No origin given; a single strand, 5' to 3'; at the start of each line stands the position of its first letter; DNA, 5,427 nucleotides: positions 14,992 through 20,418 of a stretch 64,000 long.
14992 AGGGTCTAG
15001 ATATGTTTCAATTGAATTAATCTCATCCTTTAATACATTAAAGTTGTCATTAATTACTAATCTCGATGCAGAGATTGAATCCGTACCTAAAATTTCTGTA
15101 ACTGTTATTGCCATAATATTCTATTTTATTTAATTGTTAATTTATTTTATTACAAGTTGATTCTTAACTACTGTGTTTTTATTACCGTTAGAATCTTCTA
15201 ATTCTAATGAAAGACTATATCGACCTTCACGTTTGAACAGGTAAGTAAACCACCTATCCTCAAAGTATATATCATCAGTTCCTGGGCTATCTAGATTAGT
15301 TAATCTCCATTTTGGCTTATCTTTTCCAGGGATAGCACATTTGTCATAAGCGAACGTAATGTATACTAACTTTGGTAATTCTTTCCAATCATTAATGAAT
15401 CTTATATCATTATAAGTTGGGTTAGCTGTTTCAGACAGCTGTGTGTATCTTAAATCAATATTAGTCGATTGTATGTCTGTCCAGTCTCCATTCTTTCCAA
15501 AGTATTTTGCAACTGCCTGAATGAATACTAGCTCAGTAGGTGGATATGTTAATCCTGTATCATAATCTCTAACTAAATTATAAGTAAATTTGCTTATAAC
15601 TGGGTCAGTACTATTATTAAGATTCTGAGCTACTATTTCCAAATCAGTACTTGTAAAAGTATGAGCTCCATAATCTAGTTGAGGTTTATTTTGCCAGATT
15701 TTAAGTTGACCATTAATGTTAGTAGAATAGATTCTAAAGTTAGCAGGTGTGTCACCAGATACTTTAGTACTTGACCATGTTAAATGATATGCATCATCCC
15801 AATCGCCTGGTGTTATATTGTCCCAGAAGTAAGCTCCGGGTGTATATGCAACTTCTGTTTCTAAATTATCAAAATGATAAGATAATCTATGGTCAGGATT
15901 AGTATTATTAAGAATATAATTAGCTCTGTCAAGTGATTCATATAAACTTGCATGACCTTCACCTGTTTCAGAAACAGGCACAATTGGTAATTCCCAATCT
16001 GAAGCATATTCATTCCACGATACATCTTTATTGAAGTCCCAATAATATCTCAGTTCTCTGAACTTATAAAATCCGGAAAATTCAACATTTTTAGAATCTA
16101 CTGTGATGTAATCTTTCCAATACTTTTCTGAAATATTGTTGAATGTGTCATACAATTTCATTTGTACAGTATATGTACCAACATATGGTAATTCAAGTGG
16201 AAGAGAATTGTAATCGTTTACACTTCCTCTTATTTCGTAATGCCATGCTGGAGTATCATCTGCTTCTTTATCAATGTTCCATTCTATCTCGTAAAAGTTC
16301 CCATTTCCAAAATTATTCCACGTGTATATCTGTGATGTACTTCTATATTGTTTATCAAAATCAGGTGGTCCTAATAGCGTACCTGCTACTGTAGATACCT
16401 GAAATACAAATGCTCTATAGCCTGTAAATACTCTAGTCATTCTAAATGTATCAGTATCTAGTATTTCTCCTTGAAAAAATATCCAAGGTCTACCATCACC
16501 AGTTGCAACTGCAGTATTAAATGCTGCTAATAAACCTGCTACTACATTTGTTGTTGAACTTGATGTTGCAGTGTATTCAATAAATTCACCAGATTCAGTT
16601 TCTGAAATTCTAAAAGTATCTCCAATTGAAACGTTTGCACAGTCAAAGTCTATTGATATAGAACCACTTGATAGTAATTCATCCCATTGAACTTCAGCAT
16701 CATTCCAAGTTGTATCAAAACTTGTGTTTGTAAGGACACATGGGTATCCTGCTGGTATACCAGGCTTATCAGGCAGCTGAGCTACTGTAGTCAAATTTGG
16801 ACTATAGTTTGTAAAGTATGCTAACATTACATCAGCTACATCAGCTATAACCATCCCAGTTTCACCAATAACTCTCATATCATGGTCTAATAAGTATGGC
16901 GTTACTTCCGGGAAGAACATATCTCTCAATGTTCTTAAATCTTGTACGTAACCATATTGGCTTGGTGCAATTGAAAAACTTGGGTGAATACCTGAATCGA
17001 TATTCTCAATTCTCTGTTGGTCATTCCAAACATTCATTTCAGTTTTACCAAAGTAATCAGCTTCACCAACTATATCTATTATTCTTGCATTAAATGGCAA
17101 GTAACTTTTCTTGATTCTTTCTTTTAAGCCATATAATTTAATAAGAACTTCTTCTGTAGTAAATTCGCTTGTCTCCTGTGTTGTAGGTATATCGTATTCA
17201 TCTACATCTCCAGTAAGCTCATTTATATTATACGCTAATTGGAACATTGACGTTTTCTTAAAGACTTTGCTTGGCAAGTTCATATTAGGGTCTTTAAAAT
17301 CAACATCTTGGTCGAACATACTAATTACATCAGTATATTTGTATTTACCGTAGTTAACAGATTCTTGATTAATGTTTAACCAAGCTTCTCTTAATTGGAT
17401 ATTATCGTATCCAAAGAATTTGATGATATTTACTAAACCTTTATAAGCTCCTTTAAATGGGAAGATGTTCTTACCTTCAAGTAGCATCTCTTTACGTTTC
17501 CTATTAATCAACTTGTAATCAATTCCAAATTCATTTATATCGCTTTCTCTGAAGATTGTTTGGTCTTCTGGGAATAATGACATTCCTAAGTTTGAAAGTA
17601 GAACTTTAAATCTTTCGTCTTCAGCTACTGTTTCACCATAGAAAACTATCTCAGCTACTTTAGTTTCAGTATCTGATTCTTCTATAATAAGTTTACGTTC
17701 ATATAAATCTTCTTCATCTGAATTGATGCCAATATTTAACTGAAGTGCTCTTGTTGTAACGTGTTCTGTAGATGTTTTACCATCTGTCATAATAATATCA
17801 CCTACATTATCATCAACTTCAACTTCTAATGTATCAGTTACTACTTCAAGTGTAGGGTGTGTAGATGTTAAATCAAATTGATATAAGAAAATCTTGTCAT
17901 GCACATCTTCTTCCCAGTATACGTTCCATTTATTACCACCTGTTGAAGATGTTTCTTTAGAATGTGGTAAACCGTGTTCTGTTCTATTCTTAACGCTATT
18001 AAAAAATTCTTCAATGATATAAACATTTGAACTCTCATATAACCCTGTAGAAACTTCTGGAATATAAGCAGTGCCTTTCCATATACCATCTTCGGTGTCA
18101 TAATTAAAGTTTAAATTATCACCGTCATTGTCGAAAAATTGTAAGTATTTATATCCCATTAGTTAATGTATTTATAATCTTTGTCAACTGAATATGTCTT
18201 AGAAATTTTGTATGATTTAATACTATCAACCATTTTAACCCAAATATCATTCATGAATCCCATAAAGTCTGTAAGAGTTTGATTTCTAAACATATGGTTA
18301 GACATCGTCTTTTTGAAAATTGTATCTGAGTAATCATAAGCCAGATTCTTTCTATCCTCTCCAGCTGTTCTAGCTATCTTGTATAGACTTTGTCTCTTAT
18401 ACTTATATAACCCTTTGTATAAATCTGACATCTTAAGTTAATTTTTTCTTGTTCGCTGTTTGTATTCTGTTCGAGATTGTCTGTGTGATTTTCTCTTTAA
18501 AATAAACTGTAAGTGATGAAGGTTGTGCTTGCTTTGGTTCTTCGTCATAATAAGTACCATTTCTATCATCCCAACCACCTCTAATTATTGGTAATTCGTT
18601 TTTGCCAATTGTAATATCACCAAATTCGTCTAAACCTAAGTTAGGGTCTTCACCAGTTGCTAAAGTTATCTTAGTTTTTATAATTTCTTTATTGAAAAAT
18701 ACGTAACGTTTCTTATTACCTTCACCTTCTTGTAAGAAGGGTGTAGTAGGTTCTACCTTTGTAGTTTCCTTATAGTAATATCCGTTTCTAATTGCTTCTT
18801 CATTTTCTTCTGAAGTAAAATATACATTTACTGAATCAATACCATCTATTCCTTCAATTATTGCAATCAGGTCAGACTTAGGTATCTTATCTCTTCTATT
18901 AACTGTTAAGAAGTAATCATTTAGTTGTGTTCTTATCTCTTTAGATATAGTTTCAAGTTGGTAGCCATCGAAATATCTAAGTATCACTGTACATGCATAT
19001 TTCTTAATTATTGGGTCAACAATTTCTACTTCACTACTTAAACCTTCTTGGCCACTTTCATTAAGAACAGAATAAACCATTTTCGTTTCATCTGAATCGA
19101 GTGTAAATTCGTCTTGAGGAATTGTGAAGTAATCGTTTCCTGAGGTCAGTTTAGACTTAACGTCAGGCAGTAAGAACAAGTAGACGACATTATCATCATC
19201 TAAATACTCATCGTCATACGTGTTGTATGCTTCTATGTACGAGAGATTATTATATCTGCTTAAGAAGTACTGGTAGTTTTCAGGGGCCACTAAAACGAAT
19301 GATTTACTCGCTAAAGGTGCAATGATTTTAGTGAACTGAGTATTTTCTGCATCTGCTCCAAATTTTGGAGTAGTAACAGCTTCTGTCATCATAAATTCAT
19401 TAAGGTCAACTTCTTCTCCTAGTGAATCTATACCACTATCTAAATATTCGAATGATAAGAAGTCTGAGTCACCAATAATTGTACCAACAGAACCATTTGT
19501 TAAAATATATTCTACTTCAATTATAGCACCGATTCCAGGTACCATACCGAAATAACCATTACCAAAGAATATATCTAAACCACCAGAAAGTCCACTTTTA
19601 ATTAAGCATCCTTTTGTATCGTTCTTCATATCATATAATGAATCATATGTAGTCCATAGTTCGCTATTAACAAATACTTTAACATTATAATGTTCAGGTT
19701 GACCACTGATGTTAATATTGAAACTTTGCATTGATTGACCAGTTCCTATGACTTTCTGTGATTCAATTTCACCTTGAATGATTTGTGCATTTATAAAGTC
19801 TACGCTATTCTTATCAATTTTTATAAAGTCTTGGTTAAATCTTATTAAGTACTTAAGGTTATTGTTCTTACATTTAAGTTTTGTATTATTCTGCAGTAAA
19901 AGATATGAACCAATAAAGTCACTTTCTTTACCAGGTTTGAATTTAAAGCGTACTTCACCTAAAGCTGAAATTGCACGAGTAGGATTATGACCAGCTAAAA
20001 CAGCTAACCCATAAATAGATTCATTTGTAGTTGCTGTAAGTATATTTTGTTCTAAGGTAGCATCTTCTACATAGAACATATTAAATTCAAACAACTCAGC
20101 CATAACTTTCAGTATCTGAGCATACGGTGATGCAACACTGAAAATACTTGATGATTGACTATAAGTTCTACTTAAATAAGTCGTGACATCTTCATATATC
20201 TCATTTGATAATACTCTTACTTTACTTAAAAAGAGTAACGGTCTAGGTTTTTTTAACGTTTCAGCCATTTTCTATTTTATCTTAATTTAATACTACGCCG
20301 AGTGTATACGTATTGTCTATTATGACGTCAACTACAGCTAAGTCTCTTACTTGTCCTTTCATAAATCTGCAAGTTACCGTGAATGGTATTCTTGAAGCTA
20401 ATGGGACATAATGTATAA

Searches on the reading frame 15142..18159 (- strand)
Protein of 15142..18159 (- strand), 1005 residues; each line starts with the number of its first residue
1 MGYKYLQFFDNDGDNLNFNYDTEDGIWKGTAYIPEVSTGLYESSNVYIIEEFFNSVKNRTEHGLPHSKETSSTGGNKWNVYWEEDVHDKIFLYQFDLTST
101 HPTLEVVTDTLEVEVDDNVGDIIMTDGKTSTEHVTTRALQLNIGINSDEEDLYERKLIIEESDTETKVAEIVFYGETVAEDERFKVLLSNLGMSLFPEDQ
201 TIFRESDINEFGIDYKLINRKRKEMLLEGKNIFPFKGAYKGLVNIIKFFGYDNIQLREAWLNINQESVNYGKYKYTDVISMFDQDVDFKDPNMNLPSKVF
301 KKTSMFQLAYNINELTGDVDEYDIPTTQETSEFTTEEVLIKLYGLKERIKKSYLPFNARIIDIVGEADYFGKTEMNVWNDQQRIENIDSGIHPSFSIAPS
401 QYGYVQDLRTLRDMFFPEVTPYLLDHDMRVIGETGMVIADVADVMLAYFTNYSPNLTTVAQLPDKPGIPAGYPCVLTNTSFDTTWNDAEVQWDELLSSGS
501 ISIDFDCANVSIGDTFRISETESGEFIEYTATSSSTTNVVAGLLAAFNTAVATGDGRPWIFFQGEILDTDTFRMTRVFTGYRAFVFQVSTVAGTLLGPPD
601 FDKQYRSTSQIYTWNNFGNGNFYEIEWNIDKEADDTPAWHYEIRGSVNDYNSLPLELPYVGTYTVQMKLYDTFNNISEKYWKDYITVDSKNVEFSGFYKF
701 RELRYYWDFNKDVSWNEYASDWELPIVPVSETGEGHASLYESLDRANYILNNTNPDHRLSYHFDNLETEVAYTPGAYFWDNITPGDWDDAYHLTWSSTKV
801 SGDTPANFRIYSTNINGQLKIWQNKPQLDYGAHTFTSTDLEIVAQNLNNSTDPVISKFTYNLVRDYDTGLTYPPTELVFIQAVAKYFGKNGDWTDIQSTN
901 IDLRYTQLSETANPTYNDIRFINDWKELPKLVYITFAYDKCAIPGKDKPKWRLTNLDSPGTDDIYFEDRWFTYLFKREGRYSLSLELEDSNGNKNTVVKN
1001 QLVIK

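Call 39: search_protein_families(library=pfam, proteins=[window:15142-18159:-], max_evalue=0.001)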
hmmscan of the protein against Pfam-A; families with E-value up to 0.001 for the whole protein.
window:15142-18159:- (1005 aa): 0 families

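Call 54: search_protein_families(library=phrogs, proteins=[window:15142-18159:-], max_evalue=0.0001)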
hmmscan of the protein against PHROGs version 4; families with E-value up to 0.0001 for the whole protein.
window:15142-18159:- (1005 aa): 1 family
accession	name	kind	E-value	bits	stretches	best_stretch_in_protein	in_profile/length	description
phrog_28177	-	unknown function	3e-26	92.9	1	141-395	100-347/1016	-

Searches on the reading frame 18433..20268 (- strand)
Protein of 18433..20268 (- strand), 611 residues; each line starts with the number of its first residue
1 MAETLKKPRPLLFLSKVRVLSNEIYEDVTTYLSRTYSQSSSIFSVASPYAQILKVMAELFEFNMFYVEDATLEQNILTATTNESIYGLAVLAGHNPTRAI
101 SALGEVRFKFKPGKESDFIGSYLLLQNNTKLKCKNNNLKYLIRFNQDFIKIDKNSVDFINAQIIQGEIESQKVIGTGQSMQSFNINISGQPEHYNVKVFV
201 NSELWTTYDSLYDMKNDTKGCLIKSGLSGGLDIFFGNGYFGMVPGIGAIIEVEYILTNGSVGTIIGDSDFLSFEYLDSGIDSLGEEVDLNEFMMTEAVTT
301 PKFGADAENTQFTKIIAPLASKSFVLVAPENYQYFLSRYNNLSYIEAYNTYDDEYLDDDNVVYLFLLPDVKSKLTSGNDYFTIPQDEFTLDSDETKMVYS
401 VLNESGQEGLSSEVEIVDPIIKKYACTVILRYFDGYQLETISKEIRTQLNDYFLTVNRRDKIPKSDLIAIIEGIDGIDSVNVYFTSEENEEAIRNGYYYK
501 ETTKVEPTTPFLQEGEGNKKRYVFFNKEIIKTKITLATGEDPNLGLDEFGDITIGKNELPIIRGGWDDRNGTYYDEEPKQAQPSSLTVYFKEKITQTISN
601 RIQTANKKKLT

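Call 9: search_protein_families(library=phrogs, proteins=[window:18433-20268:-], max_evalue=0.00001)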
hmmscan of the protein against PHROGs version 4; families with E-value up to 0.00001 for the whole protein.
window:18433-20268:- (611 aa): 3 families
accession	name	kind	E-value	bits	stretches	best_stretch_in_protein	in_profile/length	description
phrog_219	-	tail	1.9e-24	87.2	1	47-456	36-427/598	baseplate wedge subunit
phrog_6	-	tail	2e-07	31.1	0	401-495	301-378/548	baseplate wedge subunit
phrog_1369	-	tail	7.7e-06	25.9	0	46-357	27-323/489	baseplate protein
